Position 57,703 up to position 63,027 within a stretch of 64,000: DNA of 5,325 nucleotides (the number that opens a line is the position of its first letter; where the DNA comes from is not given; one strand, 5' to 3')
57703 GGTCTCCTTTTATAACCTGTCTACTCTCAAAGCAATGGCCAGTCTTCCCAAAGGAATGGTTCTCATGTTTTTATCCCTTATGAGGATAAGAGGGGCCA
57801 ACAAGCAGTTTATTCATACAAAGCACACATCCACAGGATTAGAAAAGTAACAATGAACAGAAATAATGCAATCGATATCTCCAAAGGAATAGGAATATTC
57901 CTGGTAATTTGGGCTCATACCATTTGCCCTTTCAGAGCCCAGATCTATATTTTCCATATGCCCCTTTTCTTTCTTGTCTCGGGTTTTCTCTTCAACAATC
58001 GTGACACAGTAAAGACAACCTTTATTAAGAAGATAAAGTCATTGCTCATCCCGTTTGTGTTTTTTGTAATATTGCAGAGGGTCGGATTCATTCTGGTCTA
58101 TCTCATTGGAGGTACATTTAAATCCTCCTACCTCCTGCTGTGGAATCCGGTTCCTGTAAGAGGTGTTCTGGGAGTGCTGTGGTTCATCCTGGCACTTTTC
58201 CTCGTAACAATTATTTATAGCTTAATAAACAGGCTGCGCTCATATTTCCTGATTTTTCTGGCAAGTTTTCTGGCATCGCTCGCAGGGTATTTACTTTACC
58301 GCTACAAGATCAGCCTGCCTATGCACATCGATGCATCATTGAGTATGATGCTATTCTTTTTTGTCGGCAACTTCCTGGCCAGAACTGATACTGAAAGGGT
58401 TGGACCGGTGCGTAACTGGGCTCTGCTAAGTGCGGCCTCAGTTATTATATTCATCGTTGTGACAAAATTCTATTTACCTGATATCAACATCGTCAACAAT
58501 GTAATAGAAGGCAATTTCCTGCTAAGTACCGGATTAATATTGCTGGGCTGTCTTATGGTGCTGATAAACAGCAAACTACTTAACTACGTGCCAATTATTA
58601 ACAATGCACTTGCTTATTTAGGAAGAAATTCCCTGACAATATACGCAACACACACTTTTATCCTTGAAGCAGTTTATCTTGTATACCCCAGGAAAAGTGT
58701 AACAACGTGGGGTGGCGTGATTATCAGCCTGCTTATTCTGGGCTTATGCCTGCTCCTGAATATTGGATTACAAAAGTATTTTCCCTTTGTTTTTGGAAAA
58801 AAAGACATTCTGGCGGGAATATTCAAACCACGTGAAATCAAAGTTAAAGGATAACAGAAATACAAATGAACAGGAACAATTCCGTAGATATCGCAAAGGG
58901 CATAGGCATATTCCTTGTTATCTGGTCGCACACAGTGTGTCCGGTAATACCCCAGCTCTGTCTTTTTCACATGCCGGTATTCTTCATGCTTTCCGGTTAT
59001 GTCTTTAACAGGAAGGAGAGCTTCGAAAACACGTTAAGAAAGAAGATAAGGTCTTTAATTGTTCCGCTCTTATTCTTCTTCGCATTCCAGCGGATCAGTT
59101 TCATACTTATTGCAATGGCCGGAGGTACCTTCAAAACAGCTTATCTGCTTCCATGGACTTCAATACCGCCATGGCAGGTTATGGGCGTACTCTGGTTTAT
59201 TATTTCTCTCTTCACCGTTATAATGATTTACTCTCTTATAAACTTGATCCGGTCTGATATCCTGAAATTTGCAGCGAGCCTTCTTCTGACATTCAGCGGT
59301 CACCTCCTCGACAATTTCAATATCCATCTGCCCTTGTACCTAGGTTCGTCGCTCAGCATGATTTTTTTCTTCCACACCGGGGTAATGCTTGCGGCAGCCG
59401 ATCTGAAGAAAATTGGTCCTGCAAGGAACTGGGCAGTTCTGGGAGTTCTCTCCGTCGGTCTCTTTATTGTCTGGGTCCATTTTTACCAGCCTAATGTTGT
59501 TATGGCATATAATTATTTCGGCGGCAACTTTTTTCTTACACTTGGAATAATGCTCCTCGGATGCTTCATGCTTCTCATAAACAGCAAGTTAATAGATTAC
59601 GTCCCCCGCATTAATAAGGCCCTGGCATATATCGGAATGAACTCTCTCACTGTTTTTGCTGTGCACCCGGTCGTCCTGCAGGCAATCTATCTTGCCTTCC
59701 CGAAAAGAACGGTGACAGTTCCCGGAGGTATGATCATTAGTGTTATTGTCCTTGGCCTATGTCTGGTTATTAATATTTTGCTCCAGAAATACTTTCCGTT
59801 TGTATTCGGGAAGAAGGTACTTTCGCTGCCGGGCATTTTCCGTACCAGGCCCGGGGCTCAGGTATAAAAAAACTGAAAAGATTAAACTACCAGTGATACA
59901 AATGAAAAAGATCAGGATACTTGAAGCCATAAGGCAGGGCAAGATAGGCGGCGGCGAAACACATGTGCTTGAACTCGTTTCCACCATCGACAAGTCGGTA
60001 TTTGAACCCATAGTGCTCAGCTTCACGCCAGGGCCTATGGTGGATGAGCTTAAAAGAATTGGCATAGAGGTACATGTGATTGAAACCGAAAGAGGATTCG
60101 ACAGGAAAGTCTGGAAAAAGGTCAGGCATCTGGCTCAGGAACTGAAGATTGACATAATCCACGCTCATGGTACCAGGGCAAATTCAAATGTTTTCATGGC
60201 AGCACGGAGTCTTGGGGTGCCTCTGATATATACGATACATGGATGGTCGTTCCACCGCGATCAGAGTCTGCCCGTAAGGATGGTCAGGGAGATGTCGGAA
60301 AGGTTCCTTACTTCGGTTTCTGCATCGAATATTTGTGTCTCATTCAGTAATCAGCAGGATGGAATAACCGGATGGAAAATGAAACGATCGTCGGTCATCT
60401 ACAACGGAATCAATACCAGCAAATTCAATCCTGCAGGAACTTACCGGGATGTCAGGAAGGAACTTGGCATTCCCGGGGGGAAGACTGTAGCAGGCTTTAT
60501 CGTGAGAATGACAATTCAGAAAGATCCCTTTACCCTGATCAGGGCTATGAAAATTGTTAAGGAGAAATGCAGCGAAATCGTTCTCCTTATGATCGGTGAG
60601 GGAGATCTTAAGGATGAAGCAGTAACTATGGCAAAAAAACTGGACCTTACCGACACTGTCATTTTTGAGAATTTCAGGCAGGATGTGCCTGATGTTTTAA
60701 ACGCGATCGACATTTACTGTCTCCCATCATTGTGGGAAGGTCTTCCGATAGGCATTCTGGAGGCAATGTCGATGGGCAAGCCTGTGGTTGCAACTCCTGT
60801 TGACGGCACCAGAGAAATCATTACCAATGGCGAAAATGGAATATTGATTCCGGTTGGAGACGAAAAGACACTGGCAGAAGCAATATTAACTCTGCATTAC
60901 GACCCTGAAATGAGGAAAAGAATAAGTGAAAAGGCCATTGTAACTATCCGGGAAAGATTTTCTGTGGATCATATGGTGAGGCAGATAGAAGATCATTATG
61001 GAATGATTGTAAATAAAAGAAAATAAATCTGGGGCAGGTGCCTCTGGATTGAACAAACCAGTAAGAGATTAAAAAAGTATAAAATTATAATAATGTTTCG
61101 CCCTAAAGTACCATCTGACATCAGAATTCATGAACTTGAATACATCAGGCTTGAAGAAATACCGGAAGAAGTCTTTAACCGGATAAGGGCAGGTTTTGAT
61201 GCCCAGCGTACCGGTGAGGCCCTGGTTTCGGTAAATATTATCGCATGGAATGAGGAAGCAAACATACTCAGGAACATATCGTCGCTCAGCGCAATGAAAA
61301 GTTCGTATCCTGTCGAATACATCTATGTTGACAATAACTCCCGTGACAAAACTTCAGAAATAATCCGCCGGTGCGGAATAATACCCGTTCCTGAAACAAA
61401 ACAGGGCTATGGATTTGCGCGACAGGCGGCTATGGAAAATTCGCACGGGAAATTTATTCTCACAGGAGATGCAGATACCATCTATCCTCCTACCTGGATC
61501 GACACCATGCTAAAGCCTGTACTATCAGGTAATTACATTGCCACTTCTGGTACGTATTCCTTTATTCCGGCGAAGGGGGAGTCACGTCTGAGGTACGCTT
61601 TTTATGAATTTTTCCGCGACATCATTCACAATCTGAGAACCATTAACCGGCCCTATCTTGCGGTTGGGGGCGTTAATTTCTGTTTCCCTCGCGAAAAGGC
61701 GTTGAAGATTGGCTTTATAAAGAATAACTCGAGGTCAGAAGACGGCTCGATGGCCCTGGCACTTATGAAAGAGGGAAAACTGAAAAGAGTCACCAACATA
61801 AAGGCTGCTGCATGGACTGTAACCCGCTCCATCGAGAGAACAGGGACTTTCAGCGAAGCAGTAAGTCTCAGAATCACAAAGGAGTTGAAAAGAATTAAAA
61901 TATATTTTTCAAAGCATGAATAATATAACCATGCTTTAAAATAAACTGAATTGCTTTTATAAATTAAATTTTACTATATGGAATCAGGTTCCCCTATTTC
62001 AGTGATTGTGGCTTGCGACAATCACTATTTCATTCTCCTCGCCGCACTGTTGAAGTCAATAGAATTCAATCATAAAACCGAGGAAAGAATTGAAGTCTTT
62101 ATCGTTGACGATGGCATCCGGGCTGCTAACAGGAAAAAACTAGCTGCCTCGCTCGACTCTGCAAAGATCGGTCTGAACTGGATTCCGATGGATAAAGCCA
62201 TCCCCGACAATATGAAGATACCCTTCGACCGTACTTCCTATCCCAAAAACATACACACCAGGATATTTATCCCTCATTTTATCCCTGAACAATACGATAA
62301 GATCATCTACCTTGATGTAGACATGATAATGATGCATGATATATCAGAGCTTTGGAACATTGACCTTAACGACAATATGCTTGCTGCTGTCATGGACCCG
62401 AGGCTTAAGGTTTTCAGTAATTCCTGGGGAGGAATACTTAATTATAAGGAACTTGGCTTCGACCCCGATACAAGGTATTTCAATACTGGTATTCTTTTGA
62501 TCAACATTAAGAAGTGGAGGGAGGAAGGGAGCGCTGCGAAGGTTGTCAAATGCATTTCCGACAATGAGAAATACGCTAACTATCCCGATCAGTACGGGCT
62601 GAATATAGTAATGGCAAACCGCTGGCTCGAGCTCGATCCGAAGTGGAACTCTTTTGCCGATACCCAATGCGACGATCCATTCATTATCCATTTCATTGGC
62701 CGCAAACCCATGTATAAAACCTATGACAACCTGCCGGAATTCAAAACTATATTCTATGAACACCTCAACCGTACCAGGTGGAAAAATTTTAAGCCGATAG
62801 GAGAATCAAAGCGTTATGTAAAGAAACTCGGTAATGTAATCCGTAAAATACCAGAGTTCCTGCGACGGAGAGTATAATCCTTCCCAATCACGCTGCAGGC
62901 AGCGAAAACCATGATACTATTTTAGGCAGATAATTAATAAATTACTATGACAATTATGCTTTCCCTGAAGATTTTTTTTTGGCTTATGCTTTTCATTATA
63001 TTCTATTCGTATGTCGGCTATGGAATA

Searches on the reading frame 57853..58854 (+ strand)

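Call 30: search_protein_families(library=pfam, proteins=[window:57853-58854:+], max_evalue=0.001)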
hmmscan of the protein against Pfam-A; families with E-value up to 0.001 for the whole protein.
window:57853-58854:+ (333 aa): 1 family
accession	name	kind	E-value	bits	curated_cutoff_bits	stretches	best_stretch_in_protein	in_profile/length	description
PF01757.29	Acyl_transf_3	-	4.3e-30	105.3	31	1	4-302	1-324/326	Acyltransferase domain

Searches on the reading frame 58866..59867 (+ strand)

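Call 30: search_protein_families(library=pfam, proteins=[window:58866-59867:+], max_evalue=0.001)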
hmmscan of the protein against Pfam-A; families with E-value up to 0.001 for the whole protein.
window:58866-59867:+ (333 aa): 1 family
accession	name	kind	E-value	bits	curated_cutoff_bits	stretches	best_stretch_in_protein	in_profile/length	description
PF01757.29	Acyl_transf_3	-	3.9e-27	95.6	31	1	4-302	1-324/326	Acyltransferase domain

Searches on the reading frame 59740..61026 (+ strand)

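Call 30: search_protein_families(library=pfam, proteins=[window:59740-61026:+], max_evalue=0.001)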
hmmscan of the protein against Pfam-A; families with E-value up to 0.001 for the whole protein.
window:59740-61026:+ (428 aa): 6 families
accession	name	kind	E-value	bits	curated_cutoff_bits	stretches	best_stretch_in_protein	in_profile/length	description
PF00534.26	Glycos_transf_1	-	3.5e-40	137.8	26.4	1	238-399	5-169/172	Glycosyl transferases group 1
PF13692.12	Glyco_trans_1_4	-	2.7e-35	122.1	27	1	250-386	3-140/142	Glycosyl transferases group 1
PF13439.12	Glyco_transf_4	-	1.5e-21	77.6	28.5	1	69-227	1-169/170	Glycosyltransferase Family 4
PF13579.12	Glyco_trans_4_4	-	6.5e-14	53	29.7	1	70-216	1-149/158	Glycosyl transferase 4-like domain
PF13477.12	Glyco_trans_4_2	-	3.6e-09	37.4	23.4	1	72-178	9-118/139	Glycosyl transferase 4-like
PF13524.12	Glyco_trans_1_2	-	3.4e-06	27.5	25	1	332-418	60-144/144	Glycosyl transferase-like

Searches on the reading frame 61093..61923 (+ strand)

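Call 30: search_protein_families(library=pfam, proteins=[window:61093-61923:+], max_evalue=0.001)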
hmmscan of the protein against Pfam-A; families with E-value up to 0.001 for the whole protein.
window:61093-61923:+ (276 aa): 3 families
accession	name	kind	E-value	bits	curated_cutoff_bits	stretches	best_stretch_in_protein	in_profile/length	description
PF00535.33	Glycos_transf_2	-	2.5e-20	73.5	23.3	1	46-188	1-147/168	Glycosyl transferase family 2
PF13632.12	Glyco_trans_2_3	-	7e-06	26.4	27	1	122-267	2-135/198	Glycosyl transferase family group 2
PF13641.12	Glyco_tranf_2_3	-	0.00018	22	27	1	45-243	3-212/230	Glycosyltransferase like family 2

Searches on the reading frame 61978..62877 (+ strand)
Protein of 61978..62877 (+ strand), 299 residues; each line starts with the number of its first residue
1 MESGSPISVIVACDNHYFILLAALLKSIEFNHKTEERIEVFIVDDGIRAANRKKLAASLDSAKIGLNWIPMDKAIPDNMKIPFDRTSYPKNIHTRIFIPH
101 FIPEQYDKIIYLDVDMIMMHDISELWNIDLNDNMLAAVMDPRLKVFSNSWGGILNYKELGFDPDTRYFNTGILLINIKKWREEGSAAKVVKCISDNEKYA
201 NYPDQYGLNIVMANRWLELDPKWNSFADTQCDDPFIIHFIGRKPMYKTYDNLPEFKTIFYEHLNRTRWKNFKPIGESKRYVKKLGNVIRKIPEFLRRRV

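Call 68: search_protein_families(library=pfam, proteins=[window:61978-62877:+], max_evalue=0.0001)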
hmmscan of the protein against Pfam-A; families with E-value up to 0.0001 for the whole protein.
window:61978-62877:+ (299 aa): 2 families
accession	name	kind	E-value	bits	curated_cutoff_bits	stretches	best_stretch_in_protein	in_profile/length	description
PF01501.26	Glyco_transf_8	-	1.5e-40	139.8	24.3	1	9-243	2-247/253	Glycosyl transferase family 8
PF18404.7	Glyco_transf_24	-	2.1e-06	27.8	25.7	1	11-136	6-126/268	Glucosyltransferase 24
